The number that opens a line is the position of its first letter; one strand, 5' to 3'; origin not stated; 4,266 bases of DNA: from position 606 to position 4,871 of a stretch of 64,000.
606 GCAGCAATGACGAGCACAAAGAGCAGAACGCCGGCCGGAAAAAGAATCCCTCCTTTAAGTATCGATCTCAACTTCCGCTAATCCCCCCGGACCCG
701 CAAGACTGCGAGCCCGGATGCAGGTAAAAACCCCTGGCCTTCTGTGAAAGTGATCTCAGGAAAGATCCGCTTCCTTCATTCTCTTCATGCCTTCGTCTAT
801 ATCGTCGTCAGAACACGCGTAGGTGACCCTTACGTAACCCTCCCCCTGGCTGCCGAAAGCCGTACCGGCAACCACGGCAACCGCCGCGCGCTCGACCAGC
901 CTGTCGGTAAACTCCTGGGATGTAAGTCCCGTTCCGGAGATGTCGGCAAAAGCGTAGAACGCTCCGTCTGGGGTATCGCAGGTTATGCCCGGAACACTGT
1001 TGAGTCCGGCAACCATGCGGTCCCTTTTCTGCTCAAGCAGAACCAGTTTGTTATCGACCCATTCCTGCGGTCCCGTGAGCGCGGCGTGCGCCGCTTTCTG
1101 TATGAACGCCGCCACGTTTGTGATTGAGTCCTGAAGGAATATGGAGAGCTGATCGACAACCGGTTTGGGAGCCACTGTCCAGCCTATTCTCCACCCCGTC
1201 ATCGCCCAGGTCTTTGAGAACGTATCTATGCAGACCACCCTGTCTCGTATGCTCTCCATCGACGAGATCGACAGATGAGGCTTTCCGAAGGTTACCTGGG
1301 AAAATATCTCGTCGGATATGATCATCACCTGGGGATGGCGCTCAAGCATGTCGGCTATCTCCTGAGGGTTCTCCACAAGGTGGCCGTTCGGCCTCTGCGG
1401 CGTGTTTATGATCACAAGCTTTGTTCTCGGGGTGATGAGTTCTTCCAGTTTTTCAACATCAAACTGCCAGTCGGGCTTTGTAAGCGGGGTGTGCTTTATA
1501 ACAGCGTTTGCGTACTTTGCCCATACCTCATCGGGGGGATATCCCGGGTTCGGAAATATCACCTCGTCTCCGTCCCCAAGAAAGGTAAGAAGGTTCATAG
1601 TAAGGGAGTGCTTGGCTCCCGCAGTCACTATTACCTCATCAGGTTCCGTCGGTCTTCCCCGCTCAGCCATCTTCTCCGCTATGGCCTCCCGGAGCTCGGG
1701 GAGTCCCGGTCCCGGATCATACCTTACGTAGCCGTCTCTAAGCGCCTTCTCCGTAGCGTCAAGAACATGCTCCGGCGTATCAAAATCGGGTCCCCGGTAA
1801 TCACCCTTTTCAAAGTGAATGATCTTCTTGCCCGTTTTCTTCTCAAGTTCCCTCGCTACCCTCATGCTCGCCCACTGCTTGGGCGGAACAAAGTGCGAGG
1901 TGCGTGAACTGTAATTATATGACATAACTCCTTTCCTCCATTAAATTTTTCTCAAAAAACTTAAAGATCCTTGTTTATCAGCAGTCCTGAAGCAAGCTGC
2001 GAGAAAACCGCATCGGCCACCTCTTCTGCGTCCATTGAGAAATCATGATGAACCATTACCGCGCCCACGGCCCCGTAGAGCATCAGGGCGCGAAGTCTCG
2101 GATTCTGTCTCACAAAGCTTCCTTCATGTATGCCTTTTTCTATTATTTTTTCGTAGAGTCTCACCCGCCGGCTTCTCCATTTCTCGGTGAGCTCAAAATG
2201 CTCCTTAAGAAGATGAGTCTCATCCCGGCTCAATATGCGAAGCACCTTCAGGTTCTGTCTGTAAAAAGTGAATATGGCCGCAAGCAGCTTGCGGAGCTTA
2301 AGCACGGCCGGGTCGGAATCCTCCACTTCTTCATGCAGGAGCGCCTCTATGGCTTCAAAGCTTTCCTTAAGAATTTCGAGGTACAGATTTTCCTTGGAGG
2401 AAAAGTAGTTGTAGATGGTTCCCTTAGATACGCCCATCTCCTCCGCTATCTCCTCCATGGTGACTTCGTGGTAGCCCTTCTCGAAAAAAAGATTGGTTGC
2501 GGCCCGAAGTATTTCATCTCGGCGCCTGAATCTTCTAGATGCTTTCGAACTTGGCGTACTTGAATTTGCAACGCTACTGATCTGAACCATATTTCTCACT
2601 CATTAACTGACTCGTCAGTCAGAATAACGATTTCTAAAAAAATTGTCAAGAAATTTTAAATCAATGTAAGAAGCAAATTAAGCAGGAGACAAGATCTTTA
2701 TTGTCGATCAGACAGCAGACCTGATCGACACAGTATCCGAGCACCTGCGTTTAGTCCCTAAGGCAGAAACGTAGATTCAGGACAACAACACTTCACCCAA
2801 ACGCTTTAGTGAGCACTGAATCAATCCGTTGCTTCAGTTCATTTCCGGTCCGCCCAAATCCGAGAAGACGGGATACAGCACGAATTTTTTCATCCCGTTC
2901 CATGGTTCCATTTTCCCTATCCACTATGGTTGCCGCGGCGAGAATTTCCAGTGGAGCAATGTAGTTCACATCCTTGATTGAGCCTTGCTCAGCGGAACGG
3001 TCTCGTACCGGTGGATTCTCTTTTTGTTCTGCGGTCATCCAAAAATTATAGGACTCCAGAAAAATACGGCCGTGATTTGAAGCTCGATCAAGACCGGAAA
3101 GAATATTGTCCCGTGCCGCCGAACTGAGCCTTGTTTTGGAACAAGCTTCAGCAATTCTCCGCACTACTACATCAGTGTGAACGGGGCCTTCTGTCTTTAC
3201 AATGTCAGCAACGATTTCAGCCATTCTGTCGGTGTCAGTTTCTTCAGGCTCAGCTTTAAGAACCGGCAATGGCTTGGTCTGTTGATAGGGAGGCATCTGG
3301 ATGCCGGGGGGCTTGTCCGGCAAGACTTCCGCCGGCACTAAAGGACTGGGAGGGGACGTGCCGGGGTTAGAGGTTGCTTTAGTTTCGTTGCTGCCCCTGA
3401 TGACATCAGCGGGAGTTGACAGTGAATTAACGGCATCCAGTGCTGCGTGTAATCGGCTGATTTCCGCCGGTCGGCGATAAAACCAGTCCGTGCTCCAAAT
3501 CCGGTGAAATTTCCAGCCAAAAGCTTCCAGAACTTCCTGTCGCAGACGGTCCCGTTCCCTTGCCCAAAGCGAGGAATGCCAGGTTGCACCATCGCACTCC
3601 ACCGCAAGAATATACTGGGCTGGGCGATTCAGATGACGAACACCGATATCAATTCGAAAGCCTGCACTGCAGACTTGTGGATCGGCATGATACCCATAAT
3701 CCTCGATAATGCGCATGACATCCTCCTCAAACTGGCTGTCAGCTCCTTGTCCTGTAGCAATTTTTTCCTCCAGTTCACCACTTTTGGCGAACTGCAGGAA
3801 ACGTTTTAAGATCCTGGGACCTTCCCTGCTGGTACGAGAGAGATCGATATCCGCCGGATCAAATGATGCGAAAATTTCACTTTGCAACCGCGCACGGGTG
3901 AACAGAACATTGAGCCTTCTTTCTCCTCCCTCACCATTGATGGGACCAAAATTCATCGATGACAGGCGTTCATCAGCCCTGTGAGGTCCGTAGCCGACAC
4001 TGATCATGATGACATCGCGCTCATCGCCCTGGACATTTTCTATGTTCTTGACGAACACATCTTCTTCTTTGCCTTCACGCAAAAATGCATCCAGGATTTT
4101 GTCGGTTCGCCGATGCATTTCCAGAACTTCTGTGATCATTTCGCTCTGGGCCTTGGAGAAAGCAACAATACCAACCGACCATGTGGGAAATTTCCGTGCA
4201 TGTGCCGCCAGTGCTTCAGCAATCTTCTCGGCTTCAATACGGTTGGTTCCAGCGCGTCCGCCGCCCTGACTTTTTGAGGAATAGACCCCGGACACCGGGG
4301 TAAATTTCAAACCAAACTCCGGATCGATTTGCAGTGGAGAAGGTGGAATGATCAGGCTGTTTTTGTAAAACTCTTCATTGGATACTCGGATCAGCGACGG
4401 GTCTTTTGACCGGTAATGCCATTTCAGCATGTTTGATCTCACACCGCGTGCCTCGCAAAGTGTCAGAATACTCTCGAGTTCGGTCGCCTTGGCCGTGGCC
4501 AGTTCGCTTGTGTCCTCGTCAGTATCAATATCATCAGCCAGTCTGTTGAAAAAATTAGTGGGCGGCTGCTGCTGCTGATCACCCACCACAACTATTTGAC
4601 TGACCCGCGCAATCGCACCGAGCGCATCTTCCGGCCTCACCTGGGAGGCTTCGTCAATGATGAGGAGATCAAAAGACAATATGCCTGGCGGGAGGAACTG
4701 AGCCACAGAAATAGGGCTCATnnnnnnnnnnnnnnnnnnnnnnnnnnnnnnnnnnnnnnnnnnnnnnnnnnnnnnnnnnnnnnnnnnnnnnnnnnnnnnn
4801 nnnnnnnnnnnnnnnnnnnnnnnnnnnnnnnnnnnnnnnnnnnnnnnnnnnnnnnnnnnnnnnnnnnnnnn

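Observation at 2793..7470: Giant DUF4011-helicase/Vsr-nuclease (Hhe-like) gene is frameshifted; second inactivated defence-type gene in the window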

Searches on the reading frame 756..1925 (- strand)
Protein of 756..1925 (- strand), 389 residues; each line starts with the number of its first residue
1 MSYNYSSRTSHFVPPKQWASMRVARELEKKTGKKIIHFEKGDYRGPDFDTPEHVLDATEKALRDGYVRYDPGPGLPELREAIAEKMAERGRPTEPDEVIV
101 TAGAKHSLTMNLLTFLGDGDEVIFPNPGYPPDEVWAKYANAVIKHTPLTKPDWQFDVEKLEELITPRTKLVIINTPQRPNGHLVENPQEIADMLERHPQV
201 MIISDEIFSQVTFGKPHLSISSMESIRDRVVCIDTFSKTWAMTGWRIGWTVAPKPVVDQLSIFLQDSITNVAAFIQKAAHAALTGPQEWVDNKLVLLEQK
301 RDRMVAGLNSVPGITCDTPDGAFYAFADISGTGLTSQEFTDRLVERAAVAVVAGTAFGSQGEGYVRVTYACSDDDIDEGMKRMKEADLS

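Call 22: search_protein_families(library=pfam, proteins=[window:756-1925:-], max_evalue=0.0001)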
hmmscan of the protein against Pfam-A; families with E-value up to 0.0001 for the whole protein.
window:756-1925:- (389 aa): 2 families
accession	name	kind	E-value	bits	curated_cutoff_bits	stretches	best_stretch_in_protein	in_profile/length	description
PF00155.27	Aminotran_1_2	-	6.6e-58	197.1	19.7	1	34-382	2-360/361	Aminotransferase class I and II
PF00266.25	Aminotran_5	-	7.4e-07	28.9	21.5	1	84-197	50-168/371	Aminotransferase class-V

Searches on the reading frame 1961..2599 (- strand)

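Call 22: search_protein_families(library=pfam, proteins=[window:1961-2599:-], max_evalue=0.0001)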
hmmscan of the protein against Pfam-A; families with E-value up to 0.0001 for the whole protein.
window:1961-2599:- (212 aa): 3 families
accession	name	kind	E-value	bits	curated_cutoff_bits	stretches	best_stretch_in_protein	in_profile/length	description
PF00440.29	TetR_N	-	4.5e-21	74.8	24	1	30-76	1-47/47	Bacterial regulatory proteins, tetR family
PF17932.6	TetR_C_24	-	5e-11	43.3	26.4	1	97-200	3-108/114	Tetracyclin repressor-like, C-terminal domain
PF13022.12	HTH_Tnp_1_2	-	3.8e-06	27.4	27.9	1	34-71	15-52/122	Helix-turn-helix of insertion element transposase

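Call 41: search_protein_families(library=ncbifam, proteins=[window:1961-2599:-], max_evalue=0.001)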
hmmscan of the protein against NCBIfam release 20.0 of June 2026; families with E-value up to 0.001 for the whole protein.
window:1961-2599:- (212 aa): 26 families (the best 25 are shown)
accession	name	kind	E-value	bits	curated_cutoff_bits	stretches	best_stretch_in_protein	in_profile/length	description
NF053878.1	FATransRegFadRBac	equivalog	2.2e-19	70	200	1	28-203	6-185/190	fatty acid metabolism transcriptional regulator FadR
NF053731.1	TransRegFasRMycb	equivalog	9.2e-17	61.5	330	1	23-124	9-110/199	HTH-type transcriptional activator FasR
NF041196.1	ScbR_bind_reg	equivalog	5.6e-15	56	150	1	22-106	3-87/191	ScbR family autoregulator-binding transcription factor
NF051852.1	efflux_TF_MtrR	exception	1.7e-14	54.1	280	1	25-116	10-102/205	multidrug efflux system transcriptional repressor MtrR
NF050111.1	TransRegSACE7040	equivalog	1.8e-14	54.1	250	1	26-150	2-126/186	SACE_7040 family transcriptional regulator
NF037937.1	septum_RefZ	equivalog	6.4e-14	52.3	180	1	27-167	1-143/195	forespore capture DNA-binding protein RefZ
TIGR03384.1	betaine_BetI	equivalog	2.7e-13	50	201.3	1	25-114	8-97/189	choline-binding transcriptional repressor BetI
TIGR03968.1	mycofact_TetR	equivalog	3.9e-13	49.4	224.9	1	20-121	4-104/190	mycofactocin system transcriptional regulator MftR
TIGR03613.1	RutR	equivalog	2.8e-12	46.9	368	1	26-121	9-103/202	pyrimidine utilization regulatory protein R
NF007015.0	PRK09480.1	equivalog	6.4e-12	45.5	120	1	19-144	4-127/197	nucleoid occlusion factor SlmA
NF011584.0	PRK15008.1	equivalog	4.1e-11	43.1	230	1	25-98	18-91/212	HTH-type transcriptional regulator RutR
NF001978.0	PRK00767.1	equivalog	1.1e-10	41.6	118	1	26-118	10-103/197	transcriptional regulator BetI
NF033703.1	transcr_KstR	equivalog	2.5e-10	40.2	280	1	19-112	3-94/185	cholesterol catabolism transcriptional regulator KstR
NF007949.0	PRK10668.1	equivalog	1.4e-09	37.7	271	1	26-118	12-105/216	multidrug efflux transporter transcriptional repressor AcrR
NF058643.1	TranRegCurRPseudo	equivalog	2.9e-09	36.9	300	1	27-176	9-163/193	TetR family transcriptional repressor CurR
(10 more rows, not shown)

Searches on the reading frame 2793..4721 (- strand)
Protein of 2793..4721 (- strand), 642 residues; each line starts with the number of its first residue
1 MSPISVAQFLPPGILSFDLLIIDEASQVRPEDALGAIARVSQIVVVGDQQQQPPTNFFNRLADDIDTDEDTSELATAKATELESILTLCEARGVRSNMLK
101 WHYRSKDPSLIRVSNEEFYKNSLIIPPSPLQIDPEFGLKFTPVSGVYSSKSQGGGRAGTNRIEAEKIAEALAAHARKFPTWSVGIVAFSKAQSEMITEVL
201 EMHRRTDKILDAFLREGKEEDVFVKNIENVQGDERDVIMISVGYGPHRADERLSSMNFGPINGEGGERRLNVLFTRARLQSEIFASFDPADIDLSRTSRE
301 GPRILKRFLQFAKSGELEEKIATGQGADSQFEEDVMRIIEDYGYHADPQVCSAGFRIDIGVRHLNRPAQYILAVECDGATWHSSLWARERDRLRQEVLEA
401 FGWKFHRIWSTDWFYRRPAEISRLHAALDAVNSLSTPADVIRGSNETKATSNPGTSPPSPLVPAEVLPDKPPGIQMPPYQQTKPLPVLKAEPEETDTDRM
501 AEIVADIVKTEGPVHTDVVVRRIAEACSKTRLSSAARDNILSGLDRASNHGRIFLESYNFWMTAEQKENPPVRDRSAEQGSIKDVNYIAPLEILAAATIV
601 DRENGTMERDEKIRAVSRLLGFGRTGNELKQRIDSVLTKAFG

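Call 6: search_protein_families(library=pfam, proteins=[window:2793-4721:-], max_evalue=0.01)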
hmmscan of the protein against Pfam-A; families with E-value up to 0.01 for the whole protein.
window:2793-4721:- (642 aa): 6 families
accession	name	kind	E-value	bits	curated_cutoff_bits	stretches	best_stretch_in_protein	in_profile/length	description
PF18741.7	MTES_1575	-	9.2e-34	115.9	38.2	1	331-428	1-96/96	REase_MTES_1575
PF13087.12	AAA_12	-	2e-14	54.1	27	1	88-281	9-188/195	AAA domain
PF11784.13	DUF3320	-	1.7e-11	44.3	25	1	494-532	6-44/50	Protein of unknown function (DUF3320)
PF13086.12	AAA_11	-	7.9e-06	26.3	27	1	16-55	213-253/257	AAA domain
PF13245.12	AAA_19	-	0.0028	18.3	25.1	1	16-54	90-131/134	AAA domain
PF13604.12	AAA_30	-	0.0029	17.8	27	1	18-57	90-133/191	AAA domain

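Call 7: search_protein_families(library=padloc, proteins=[window:2793-4721:-], max_evalue=0.01)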
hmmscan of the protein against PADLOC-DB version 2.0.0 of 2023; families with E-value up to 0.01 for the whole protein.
window:2793-4721:- (642 aa): 7 families
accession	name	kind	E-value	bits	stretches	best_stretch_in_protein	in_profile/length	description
PDLC05009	PDC-S37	-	9.1e-249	827.1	1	1-639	922-1532/1550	-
PDLC02194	Hhe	-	1.7e-116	388.3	1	1-452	1365-1802/1911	-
PDLC03924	MkoC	-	1.4e-21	74.4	1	17-322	671-976/1136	-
PDLC03920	MkoA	-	2.6e-16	57.2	1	16-279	791-1068/1112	-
PDLC02895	DpdJ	-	6.4e-09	31.2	1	16-280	192-447/2112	DpdJ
PDLC03921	MkoA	-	0.00015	17.6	1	16-55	1296-1335/1607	-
PDLC05035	PDC-S53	-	0.00024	17.3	1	16-90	577-655/900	-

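Call 41: search_protein_families(library=ncbifam, proteins=[window:2793-4721:-], max_evalue=0.001)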
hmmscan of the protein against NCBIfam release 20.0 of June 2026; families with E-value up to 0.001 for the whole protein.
window:2793-4721:- (642 aa): 4 families
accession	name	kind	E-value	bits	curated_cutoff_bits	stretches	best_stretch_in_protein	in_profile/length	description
NF058533.1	antiphage_ProA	equivalog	2.9e-197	658.3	1500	1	1-624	1288-1903/1903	anti-phage protein ProA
NF042953.1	Hhe_antiphage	equivalog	1.1e-154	517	2000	1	1-439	1266-1688/1797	DUF4011 domain-containing anti-phage protein Hhe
NF040671.1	PLuB_AAA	exception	3.1e-16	58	999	1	15-285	961-1230/1256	PLuB system helicase-like protein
TIGR00376.1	TIGR00376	hypoth_equivalog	2.5e-12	46.1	348.9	1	16-124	363-454/639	IGHMBP2 family helicase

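Call 61: search_dna_similar(query=window:2793-4721:-, collection=plasmids, mode=protein, max_rows=12, max_evalue=1e-30)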
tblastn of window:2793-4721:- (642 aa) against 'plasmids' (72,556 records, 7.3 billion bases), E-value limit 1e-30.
Records with a match: 434; places in all: 445; records where one place covers at least 80% of the query: 148.
Best place of each record, by identity: <60% 434.
By first word of the organism name: Klebsiella 238; Ralstonia 88; Rhizobium 18; Acinetobacter 14; Raoultella 11; Paracoccus 6; Vibrio 5; Mesorhizobium 5; Thioclava 4; Paraburkholderia 3; and 35 more.
By predicted mobility (MOB-suite, as given by PLSDB): conjugative 207; non-mobilizable 122; mobilizable 105.
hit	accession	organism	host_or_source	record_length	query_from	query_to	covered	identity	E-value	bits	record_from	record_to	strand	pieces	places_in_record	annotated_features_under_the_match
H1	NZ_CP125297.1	Paraburkholderia sabiae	Mimosa caesalpiniifolia,cell ...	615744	1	638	99%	54.4%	0e+0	642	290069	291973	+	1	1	DUF3320 domain-containing protein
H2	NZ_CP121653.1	Rhizobium sp. CB3171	Calliandra calothyrsus,cell culture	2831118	1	640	100%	42.7%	1e-141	463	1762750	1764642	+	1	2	record has no annotation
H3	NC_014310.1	Ralstonia solanacearum PSI07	-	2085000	1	639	100%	41.5%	5e-124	412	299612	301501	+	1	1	none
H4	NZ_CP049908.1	Hymenobacter sp. HDW8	single bacterial strain,Siniperca ...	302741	1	636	99%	41.7%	4e-133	438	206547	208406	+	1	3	DUF3320 domain-containing protein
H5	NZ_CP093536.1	Ralstonia pseudosolanacearum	cell culture,pepper stem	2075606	1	639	100%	41.3%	6e-121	403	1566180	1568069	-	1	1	none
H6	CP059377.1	Ralstonia solanacearum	cell clture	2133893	1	639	100%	41.3%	6e-121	403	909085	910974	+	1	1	DUF3320 domain-containing protein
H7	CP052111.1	Ralstonia solanacearum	tomato,cell culture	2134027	1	639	100%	41.3%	6e-121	403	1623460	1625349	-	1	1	DUF3320 domain-containing protein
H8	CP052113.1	Ralstonia solanacearum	tomato,cell culture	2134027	1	639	100%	41.3%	6e-121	403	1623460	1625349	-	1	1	DUF3320 domain-containing protein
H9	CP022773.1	Ralstonia solanacearum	Solanum tuberosum,single cell,Potato ...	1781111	1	639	100%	41.3%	6e-121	403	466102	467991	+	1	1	helicase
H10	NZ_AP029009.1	Ralstonia pseudosolanacearum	-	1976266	1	639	100%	41.3%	6e-121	403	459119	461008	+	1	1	none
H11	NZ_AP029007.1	Ralstonia pseudosolanacearum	-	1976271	1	639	100%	41.3%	6e-121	403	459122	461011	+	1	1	none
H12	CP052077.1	Ralstonia solanacearum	tomato,cell culture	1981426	1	639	100%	41.3%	6e-121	403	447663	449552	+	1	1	none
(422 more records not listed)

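Call 78: search_dna_similar(query=window:2793-4721:-, collection=phages, mode=protein, max_rows=8, max_evalue=1e-10)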
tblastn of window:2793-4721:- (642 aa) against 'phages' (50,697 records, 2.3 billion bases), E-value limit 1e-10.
Records with a match: 3; places in all: 3; records where one place covers at least 80% of the query: 0.
Best place of each record, by identity: <60% 3.
By first word of the organism name: Liberibacter 2; Bacteriophage 1.
By host as written in the record: - 1; Candidatus Liberibacter asiaticus 1; Candidatus Liberibacter asiaticus str. JXGC 1.
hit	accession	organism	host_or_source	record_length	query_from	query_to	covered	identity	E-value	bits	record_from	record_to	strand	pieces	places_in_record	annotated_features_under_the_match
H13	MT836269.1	Bacteriophage sp.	human fecal samples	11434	1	421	66%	39.3%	7e-78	276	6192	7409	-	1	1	record has no annotation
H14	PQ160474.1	Liberibacter phage P-9PA-3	Candidatus Liberibacter asiaticus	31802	177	430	38%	41.5%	7e-27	167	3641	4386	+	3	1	DNA helicase-like protein (x2)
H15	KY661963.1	Liberibacter phage P-JXGC-3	Candidatus Liberibacter asiaticus str. ...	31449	177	430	38%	41.5%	7e-27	167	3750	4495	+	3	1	DNA helicase related protein | hypothetical protein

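Call 79: predict_structure(alignment_id=A2)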
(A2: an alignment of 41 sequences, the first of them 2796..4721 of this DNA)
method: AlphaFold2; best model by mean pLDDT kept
length: 642 residues; sequences in the alignment: 41
mean_pLDDT: 73.7   pTM: 0.48
mean pLDDT of the five models: 73.7, 71.8, 71.6, 69.4, 68.9
residues with pLDDT >= 90: 186; 70-90: 214; 50-70: 135; < 50: 107
segments of 3 or more residues with pLDDT < 50: 49-86, 93-123, 153-157, 319-324, 448-470
pLDDT, mean of each block of 10 residues (from residue 1): 52 60 58 65 51 42 36 38 48 41 30 37 55 70 72 52 91 88 90 91 91 72 85 80 77 77 79 74 89 83 85 63 63 94 88 73 79 81 60 70 84 91 93 65 57 37 40 79 68 90 93 93 87 92 96 92 95 89 88 95 91 94 90 93 70
secondary structure, 60 per line:
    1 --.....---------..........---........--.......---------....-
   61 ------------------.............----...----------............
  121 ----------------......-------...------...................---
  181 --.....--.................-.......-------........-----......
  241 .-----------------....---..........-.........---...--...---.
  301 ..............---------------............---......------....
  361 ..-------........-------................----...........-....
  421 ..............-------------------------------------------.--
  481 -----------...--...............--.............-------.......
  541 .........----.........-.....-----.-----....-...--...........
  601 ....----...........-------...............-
elements in order: H3-7 E17-23 H30-37 E40-46 H56-59 H79-91 H109-120 E137-142 H159-177 E183-187 H190-206 H208-214 E222-226 E235-241 H259-262 H266-275 E277-285 H300-314 H330-341 E345-350 E357-362 E370-377 H385-400 E405-409 H410-415 H417-434 H497-511 H516-526 H534-549 E554-556 E560-562 H564-568 H580-583 H590-604 H609-619 H627-641
